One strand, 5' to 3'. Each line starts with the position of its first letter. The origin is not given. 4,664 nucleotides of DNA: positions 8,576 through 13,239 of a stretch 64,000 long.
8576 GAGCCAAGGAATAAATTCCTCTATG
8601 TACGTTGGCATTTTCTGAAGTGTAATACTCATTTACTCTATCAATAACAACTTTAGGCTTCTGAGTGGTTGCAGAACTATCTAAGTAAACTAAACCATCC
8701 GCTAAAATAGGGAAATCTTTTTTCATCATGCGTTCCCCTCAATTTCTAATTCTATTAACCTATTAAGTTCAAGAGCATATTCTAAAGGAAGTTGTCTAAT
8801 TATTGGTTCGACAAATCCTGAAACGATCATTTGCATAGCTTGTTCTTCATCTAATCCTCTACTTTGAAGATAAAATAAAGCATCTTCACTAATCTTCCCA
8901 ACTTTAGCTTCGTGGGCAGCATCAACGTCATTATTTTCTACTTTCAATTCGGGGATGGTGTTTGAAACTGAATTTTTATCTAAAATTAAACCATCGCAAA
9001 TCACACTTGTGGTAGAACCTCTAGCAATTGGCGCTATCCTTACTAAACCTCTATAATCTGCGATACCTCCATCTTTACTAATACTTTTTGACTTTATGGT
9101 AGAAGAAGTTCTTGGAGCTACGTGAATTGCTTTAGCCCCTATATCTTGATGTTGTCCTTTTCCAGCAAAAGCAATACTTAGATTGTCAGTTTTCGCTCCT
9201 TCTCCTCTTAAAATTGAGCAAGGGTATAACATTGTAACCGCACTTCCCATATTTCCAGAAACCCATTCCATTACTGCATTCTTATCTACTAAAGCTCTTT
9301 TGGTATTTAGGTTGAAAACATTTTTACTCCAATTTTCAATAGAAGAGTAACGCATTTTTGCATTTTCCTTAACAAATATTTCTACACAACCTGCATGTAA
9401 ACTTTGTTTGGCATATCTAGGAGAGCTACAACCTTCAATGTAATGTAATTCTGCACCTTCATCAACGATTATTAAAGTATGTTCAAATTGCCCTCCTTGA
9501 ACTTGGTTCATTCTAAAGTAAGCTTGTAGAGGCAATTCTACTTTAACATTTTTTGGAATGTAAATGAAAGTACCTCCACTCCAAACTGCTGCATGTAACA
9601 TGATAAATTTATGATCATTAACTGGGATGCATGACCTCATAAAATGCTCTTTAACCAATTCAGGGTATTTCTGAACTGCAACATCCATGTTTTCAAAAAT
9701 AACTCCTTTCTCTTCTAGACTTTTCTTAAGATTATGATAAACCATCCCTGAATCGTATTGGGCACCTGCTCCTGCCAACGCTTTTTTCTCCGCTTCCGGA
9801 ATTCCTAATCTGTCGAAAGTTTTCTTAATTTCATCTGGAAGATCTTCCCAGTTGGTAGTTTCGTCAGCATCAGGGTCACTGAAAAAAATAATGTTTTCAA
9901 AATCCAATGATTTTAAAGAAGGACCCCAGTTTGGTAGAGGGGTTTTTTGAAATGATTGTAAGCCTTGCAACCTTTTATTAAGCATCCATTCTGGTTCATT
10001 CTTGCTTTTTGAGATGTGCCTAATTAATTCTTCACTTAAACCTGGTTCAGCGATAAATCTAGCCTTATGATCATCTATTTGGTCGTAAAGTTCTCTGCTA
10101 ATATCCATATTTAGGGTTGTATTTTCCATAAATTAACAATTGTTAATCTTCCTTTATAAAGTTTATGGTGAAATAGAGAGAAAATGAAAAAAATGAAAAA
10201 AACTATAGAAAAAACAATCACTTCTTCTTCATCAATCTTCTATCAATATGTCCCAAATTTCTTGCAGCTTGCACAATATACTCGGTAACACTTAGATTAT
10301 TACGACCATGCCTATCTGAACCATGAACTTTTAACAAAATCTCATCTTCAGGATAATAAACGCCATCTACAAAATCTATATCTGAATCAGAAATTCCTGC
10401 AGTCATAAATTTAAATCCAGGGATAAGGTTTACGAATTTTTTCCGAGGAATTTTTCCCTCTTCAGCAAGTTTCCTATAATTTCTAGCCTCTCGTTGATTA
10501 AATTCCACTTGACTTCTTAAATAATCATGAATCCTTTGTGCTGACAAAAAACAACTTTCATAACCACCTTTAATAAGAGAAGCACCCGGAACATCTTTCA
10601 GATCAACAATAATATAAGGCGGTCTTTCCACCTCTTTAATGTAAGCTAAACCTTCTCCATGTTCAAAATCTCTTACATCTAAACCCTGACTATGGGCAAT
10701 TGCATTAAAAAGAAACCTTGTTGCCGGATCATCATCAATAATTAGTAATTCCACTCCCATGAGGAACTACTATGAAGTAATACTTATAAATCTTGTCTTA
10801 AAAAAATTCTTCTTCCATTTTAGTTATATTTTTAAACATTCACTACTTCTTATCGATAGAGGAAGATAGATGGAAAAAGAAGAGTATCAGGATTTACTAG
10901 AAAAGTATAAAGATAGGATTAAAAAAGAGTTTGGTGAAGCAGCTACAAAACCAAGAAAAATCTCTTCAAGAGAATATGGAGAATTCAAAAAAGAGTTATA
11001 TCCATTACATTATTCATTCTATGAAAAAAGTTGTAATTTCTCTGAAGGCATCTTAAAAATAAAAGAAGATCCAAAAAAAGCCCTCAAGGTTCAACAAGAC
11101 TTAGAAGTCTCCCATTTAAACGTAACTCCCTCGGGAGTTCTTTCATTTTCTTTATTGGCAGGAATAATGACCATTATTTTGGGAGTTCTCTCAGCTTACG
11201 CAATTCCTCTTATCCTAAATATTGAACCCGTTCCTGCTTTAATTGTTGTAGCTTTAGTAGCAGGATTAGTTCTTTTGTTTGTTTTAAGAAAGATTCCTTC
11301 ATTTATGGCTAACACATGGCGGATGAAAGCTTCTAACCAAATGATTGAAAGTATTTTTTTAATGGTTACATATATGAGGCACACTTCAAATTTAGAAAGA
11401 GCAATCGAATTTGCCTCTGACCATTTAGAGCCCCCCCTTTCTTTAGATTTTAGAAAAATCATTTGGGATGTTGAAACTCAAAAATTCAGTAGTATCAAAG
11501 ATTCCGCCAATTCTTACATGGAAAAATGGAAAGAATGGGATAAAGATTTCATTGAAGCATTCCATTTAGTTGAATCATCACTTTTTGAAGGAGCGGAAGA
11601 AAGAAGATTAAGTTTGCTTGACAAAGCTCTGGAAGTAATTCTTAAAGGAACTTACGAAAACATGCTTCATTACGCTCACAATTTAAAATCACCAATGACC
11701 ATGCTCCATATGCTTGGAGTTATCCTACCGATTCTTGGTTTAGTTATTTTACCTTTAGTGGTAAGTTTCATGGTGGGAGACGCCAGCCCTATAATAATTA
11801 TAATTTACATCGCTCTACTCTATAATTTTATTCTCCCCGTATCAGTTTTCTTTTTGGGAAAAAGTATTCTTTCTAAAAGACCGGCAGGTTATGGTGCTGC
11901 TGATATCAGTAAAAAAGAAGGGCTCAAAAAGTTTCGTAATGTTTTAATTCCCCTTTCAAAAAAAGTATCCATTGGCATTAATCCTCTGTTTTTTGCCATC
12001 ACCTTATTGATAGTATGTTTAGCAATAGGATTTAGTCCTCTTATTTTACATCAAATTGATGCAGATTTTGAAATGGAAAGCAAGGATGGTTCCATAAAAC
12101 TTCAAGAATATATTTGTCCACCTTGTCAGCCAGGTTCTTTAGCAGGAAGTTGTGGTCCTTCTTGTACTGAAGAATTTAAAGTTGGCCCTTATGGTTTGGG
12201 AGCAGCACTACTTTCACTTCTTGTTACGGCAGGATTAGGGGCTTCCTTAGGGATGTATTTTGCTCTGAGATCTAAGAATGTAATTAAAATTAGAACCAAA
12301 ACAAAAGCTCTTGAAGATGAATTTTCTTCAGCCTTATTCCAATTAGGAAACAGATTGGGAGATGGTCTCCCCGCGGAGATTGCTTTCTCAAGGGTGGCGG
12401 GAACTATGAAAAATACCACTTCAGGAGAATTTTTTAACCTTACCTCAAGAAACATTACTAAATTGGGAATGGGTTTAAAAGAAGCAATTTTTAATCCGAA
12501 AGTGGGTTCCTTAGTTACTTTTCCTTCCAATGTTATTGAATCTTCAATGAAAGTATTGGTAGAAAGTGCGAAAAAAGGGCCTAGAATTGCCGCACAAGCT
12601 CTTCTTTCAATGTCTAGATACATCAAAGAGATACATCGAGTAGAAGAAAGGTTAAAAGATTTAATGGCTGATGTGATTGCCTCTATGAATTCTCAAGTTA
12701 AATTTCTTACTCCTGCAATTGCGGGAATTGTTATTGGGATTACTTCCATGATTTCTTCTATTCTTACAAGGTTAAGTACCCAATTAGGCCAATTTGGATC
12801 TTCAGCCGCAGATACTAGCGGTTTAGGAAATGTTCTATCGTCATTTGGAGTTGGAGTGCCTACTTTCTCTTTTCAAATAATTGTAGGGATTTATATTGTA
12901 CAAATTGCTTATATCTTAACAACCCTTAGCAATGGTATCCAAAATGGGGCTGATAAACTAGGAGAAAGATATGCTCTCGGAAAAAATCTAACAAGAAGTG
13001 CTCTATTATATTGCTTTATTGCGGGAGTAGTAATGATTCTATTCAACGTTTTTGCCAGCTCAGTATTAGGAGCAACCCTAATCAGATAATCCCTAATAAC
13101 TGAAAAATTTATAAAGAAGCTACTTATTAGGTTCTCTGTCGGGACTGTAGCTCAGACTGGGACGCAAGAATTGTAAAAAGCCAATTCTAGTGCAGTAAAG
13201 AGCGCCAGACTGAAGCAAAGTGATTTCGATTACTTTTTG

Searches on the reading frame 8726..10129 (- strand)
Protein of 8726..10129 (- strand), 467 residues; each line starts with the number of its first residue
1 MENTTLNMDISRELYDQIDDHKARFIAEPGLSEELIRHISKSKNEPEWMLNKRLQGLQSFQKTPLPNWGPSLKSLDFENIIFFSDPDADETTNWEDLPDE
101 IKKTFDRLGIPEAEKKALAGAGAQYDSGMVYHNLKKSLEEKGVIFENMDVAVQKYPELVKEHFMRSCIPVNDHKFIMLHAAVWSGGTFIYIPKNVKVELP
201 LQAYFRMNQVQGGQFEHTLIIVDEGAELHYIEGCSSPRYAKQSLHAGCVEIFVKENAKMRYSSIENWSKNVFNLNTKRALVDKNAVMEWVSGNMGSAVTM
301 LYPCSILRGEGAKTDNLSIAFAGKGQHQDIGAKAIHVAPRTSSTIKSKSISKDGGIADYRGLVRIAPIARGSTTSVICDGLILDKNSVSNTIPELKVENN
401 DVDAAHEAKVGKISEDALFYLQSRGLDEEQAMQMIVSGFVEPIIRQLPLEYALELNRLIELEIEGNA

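Call 20: find_encoding_contigs(protein=window:8726-10129:-, flank=10000, max_places=6)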
Protein window:8726-10129:- (467 aa): 3 contigs read that carry it; 2 places shown.
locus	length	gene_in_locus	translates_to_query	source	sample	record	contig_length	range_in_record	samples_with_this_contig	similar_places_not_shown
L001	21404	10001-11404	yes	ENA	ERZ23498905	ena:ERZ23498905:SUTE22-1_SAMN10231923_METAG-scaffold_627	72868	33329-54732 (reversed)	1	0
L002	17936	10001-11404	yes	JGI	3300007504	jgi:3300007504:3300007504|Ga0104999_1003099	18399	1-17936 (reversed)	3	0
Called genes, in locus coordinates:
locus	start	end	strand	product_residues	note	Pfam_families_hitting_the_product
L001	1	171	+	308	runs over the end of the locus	PF00316:FBPase, PF18913:FBPase_C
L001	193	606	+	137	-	-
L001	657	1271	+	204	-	PF00293:NUDIX, PF14815:NUDIX_4 (faint), PF07866:DUF1653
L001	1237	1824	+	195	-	PF00578:AhpC-TSA, PF08534:Redoxin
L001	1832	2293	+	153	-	PF06541:ABC_trans_CmpB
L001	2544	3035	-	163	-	PF04307:YdjM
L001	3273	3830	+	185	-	-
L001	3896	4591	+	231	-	-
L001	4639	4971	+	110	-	-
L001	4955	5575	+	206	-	PF02163:Peptidase_M50 (weak)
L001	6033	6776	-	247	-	-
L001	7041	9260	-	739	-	-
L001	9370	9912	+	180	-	-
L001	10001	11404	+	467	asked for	PF19295:SufBD_N, PF01458:SUFBD_core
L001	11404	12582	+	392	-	PF00155:Aminotran_1_2 (weak), PF00266:Aminotran_5, PF01053:Cys_Met_Meta_PP (weak), PF01041:DegT_DnrJ_EryC1 (weak)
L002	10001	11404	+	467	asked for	PF19295:SufBD_N, PF01458:SUFBD_core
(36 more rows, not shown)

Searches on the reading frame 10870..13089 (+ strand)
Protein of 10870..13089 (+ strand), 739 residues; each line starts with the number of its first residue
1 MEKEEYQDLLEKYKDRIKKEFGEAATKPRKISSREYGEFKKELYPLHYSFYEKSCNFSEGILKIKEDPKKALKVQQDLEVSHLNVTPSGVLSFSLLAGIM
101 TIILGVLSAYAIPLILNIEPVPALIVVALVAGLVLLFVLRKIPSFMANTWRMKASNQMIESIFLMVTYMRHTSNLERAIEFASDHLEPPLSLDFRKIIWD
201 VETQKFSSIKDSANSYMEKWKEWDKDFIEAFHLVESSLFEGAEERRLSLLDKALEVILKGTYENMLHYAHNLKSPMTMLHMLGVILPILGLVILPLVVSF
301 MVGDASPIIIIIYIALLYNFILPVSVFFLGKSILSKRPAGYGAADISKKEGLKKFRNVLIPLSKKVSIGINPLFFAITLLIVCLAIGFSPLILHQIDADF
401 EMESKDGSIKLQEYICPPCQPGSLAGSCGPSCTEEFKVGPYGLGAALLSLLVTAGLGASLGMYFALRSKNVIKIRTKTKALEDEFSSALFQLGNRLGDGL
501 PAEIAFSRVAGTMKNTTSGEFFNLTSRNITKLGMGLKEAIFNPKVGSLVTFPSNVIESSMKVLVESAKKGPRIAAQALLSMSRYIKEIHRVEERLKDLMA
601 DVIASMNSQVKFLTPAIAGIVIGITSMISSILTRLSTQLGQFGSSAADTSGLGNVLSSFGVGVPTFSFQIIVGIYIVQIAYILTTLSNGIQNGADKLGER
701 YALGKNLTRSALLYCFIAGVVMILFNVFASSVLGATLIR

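Call 28: find_homologous_proteins(query=window:10870-13089:+)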
Query window:10870-13089:+ (739 aa): 3093 proteins with E <= 0.001 among 8000 candidates; the best 120 are listed.
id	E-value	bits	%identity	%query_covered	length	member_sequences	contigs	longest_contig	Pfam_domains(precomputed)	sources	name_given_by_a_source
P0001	0.0e+0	1207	72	100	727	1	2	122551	-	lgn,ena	-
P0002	0.0e+0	1189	71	100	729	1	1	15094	-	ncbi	-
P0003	0.0e+0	1177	69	100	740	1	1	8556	-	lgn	-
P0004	0.0e+0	1175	72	100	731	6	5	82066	-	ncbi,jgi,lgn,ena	-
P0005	0.0e+0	1175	71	100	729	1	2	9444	-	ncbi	-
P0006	0.0e+0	1168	70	100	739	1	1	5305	-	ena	-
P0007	0.0e+0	1167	70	99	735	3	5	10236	-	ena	-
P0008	0.0e+0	1163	69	100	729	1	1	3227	-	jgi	jgi:hypothetical protein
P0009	0.0e+0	1152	68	100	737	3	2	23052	-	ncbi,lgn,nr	ncbi:hypothetical protein HYU22_02330 [Candidatus Woesearchaeota archaeon]|nr:hypothetical protein [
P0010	0.0e+0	1150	66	100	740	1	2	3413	-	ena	-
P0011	0.0e+0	1149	70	100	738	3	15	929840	-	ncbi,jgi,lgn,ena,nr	ncbi:hypothetical protein HOL21_04685 [Candidatus Woesearchaeota archaeon]|jgi:hypothetical protein|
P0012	0.0e+0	1147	68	100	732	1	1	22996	-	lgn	-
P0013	0.0e+0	1147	68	100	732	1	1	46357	-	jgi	jgi:Flp pilus assembly protein TadB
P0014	0.0e+0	1141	68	100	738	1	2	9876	-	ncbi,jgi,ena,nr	ncbi:hypothetical protein COV17_00435 [Candidatus Woesearchaeota archaeon CG10_big_fil_rev_8_21_14_0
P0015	0.0e+0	1141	67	100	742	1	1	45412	-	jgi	jgi:hypothetical protein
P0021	0.0e+0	1133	68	99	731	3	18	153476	-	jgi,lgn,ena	jgi:hypothetical protein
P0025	0.0e+0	1126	67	100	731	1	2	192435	-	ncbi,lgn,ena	-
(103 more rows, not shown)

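Call 30: find_encoding_contigs(protein=P0001, flank=3000, max_places=2)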
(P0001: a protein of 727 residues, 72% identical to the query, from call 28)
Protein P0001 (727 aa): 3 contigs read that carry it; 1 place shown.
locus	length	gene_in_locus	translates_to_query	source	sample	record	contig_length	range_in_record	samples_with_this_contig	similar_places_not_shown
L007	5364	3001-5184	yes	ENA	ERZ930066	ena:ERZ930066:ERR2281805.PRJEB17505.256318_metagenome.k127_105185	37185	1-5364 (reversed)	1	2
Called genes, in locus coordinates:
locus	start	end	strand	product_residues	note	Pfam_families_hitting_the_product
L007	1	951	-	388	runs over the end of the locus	PF00155:Aminotran_1_2, PF00266:Aminotran_5, PF01053:Cys_Met_Meta_PP (weak), PF01041:DegT_DnrJ_EryC1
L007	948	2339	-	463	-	PF19295:SufBD_N, PF01458:SUFBD_core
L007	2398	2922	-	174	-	-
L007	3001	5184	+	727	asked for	-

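Call 31: find_encoding_contigs(protein=P0004, flank=3000, max_places=2)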
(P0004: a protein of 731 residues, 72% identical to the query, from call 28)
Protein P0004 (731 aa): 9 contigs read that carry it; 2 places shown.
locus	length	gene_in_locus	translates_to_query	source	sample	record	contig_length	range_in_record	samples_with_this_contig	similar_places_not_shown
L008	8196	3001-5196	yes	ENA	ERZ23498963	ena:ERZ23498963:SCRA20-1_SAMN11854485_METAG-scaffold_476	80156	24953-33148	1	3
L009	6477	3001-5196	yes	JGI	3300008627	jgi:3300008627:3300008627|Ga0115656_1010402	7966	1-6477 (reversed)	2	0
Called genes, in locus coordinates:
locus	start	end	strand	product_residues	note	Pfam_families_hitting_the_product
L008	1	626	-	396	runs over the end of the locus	PF08323:Glyco_transf_5, PF13439:Glyco_transf_4, PF13579:Glyco_trans_4_4, PF20706:GT4-conflict, PF00534:Glycos_transf_1, PF13692:Glyco_trans_1_4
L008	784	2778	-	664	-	PF00723:Glyco_hydro_15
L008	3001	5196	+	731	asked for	-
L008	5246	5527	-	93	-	-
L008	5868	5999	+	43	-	-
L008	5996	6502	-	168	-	-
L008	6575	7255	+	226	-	-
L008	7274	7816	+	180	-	PF00561:Abhydrolase_1 (faint), PF06821:Ser_hydrolase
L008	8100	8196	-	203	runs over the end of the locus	PF02163:Peptidase_M50 (faint)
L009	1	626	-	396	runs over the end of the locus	PF08323:Glyco_transf_5, PF13439:Glyco_transf_4, PF13579:Glyco_trans_4_4, PF20706:GT4-conflict, PF00534:Glycos_transf_1, PF13692:Glyco_trans_1_4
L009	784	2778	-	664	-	PF00723:Glyco_hydro_15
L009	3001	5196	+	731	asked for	-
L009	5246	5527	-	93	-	-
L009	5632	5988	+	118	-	-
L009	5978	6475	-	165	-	?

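Call 36: find_encoding_contigs(protein=P0011, flank=2500, max_places=1)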
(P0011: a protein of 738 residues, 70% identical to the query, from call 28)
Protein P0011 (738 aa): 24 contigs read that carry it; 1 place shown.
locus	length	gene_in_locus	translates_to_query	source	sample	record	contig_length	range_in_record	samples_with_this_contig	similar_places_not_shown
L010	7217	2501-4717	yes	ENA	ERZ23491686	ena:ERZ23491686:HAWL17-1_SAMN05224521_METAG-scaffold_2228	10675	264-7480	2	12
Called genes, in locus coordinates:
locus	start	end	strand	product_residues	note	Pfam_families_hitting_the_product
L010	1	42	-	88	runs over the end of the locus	-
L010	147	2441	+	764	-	PF00437:T2SSE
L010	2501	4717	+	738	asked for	-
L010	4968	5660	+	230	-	-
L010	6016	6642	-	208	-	PF02163:Peptidase_M50 (faint)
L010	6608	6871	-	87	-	-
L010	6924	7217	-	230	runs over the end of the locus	-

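Call 37: find_encoding_contigs(protein=P0021, flank=2500, max_places=1)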
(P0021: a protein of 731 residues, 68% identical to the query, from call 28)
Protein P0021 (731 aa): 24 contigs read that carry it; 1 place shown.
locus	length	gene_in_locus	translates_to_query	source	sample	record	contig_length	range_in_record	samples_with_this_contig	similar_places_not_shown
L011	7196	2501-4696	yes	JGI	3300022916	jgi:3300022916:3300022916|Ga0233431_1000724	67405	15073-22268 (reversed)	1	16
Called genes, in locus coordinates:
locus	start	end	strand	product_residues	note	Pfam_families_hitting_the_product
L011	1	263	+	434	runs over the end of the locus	PF00091:Tubulin, PF12327:FtsZ_C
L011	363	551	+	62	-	PF00584:SecE (weak)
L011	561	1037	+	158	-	PF03439:Spt5-NGN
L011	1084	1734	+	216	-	-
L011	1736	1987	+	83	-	PF01866:Diphthamide_syn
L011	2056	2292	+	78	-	-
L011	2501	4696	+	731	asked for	-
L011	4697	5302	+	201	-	-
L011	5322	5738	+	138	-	PF04191:PEMT, PF04140:ICMT (weak)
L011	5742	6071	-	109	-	-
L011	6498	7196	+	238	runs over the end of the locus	-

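Call 38: find_encoding_contigs(protein=P0025, flank=2500, max_places=1)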
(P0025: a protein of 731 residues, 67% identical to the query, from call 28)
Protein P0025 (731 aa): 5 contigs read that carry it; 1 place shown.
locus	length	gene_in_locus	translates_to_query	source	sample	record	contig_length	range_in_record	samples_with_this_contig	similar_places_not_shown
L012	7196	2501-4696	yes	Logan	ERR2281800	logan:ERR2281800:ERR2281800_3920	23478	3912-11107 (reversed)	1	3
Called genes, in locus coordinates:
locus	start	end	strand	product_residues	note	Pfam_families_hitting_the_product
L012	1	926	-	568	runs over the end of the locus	PF00155:Aminotran_1_2, PF00266:Aminotran_5, PF01041:DegT_DnrJ_EryC1, PF01053:Cys_Met_Meta_PP, PF01592:NifU_N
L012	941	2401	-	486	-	PF19295:SufBD_N, PF01458:SUFBD_core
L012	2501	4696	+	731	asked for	-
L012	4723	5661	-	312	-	-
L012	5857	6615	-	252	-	PF14528:LAGLIDADG_3 (faint)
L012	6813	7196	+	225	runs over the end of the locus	-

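Call 39: find_encoding_contigs(protein=P0009, flank=2500, max_places=1)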
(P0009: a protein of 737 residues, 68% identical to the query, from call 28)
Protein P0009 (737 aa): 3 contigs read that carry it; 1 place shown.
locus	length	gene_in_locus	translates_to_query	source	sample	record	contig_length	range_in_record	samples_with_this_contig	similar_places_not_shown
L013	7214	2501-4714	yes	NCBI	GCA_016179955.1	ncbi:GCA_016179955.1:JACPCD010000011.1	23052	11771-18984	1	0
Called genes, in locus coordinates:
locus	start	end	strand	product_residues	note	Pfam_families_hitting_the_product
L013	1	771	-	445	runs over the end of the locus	-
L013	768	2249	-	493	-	-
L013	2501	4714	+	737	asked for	-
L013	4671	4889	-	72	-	-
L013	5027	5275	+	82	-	PF04014:MazE_antitoxin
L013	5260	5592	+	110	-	PF02452:PemK_toxin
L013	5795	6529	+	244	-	-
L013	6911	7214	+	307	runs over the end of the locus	-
